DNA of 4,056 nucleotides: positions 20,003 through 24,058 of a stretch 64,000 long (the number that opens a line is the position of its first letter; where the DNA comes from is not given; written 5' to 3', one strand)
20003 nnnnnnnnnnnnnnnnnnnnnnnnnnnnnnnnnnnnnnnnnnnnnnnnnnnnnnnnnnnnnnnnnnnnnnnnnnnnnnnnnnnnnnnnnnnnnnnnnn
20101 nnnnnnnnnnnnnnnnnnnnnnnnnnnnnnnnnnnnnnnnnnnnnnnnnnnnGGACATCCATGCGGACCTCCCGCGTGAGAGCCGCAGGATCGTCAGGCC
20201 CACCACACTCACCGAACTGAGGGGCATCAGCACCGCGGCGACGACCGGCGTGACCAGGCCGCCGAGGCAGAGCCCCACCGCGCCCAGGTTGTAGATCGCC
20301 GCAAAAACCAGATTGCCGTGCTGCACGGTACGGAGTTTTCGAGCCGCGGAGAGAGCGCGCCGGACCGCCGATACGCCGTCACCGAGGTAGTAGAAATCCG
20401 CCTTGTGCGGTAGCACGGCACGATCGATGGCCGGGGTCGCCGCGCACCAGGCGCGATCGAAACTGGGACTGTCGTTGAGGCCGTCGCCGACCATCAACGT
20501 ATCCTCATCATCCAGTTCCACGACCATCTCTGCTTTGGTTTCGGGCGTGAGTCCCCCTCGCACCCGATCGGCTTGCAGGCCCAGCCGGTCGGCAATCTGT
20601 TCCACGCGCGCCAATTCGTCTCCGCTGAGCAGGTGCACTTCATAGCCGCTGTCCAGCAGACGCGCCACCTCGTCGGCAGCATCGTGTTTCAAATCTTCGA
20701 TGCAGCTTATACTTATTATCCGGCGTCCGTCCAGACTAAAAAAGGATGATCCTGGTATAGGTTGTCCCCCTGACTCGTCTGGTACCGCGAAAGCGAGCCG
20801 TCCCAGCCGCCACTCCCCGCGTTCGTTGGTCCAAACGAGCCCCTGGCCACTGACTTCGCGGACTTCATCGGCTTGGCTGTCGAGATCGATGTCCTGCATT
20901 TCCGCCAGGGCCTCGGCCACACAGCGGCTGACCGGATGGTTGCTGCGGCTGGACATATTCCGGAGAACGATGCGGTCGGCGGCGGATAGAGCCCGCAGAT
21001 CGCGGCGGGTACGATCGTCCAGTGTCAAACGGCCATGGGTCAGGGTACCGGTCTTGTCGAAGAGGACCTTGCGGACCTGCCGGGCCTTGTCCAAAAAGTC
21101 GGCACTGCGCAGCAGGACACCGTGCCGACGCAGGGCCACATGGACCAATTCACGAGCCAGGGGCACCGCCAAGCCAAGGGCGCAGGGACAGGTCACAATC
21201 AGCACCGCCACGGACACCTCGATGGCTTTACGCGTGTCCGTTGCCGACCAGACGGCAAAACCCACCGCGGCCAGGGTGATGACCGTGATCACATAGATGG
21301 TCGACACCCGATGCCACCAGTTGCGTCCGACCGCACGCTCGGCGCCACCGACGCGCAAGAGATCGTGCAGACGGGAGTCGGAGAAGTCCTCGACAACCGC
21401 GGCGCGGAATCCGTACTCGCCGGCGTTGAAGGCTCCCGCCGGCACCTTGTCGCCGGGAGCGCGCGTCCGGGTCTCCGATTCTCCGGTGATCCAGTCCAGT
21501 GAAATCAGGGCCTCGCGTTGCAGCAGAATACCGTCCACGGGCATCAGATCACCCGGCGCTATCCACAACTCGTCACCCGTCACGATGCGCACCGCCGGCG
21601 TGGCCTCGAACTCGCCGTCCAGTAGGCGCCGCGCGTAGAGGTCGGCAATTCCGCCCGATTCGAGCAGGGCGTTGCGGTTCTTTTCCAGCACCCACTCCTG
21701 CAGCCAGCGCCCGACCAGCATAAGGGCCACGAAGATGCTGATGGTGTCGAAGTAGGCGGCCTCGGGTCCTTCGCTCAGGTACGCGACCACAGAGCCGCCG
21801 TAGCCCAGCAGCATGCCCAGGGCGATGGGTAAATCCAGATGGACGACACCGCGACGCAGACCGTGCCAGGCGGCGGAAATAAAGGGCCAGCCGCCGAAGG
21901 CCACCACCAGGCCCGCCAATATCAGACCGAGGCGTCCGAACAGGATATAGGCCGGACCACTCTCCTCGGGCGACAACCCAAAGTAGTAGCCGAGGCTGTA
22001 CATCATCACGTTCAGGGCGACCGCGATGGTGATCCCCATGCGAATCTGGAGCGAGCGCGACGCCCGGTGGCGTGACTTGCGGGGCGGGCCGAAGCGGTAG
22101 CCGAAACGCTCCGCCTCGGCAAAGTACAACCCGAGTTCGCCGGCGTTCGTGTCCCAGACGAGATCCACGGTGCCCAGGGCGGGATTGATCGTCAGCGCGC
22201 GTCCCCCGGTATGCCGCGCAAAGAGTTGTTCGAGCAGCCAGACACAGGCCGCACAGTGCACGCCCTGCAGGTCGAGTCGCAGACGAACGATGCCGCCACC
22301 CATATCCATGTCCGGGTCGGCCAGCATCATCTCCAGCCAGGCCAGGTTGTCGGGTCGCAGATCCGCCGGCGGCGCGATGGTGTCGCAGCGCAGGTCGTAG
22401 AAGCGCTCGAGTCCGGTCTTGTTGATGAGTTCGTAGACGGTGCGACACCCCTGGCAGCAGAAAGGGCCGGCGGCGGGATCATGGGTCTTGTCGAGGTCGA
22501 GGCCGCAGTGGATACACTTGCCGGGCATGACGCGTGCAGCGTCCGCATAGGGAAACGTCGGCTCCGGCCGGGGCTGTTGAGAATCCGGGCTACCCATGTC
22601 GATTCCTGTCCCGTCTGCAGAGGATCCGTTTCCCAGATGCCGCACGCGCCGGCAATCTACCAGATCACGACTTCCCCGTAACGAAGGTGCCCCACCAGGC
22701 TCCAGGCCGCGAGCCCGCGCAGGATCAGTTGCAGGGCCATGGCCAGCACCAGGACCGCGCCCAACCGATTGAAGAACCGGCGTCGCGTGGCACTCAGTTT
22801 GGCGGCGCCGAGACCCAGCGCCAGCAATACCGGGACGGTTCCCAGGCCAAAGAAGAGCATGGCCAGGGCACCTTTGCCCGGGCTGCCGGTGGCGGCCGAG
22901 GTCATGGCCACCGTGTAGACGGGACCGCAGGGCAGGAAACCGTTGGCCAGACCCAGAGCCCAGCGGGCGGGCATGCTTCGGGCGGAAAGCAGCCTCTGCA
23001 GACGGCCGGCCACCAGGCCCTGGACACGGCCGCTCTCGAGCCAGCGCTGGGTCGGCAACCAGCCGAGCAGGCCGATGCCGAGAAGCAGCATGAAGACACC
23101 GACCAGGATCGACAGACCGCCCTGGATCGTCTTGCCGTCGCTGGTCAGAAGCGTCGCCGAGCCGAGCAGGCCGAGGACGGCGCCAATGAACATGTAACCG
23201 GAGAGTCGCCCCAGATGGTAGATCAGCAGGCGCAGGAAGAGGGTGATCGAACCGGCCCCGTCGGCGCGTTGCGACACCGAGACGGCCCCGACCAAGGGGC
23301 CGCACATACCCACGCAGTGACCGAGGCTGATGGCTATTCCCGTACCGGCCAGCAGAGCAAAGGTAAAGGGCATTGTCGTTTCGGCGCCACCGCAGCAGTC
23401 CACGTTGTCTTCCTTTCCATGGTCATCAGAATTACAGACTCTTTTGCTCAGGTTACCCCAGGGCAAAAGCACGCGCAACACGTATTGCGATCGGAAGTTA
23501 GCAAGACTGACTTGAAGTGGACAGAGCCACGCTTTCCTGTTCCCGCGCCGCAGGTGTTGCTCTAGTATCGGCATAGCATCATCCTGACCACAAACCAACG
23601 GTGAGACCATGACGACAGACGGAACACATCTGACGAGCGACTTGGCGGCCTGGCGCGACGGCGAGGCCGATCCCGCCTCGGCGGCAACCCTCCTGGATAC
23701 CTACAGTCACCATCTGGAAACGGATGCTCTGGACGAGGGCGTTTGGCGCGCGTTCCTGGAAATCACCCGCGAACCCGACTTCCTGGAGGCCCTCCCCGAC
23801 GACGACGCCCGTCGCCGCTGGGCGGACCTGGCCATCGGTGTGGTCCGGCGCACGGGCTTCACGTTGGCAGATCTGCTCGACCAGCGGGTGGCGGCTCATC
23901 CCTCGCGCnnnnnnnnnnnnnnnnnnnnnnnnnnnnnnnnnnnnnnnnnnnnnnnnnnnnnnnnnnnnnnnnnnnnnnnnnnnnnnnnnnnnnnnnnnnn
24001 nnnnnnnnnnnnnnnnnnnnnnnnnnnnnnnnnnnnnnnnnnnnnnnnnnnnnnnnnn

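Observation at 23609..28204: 1531-aa single-polypeptide fusion of an AMP-forming acyl-CoA synthetase domain, a ~750-aa unknown domain and a C-terminal GNAT acyltransferase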

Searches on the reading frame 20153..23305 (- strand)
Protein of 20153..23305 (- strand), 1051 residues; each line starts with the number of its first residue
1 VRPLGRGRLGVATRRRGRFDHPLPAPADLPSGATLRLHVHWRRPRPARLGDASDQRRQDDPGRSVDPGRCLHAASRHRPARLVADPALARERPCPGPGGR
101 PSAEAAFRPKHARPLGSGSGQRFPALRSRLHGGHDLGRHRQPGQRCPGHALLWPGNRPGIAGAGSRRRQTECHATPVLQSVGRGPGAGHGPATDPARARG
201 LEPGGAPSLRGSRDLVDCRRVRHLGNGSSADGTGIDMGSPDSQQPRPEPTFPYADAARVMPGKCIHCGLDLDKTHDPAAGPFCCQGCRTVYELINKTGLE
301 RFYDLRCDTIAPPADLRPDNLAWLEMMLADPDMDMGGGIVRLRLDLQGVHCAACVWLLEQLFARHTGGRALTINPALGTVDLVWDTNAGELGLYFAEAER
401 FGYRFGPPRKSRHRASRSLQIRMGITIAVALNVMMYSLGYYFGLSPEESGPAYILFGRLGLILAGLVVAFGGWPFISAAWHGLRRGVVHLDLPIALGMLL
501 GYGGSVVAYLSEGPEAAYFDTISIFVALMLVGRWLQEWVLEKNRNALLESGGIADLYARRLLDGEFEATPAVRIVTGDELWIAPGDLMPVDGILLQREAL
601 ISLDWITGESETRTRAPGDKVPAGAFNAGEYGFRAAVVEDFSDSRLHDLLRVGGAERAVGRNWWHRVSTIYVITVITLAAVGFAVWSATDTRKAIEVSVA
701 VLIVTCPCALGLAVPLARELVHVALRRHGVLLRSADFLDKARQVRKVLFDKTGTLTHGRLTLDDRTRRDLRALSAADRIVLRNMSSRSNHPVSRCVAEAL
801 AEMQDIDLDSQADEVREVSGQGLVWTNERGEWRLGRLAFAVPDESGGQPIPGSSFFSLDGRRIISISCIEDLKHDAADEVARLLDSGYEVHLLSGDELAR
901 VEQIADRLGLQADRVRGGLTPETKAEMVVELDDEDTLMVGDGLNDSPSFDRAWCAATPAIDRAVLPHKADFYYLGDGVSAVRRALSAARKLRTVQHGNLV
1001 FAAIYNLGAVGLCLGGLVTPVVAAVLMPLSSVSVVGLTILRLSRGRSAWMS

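Call 10: search_protein_families(library=pfam, proteins=[window:20153-23305:-], max_evalue=0.001)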
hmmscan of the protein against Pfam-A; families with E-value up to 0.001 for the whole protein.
window:20153-23305:- (1051 aa): 3 families
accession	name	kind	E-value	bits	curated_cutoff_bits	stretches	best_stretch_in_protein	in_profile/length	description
PF00122.25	E1-E2_ATPase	-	3.8e-24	85.6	28.1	1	557-717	6-170/181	E1-E2 ATPase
PF00702.32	Hydrolase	-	1.5e-12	48.7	26.4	1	747-949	4-187/191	haloacid dehalogenase-like hydrolase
PF12156.14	ATPase-cat_bd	-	1e-10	42.6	27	1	263-319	1-63/86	Putative metal-binding domain of cation transport ATPase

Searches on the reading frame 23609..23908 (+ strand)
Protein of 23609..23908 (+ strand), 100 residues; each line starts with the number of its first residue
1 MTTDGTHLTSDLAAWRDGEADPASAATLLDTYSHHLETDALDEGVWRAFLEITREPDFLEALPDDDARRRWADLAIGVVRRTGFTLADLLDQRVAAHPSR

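Call 8: search_protein_families(library=pfam, proteins=[window:23609-23908:+], max_evalue=10)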
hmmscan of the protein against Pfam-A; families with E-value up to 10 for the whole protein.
window:23609-23908:+ (100 aa): 0 families
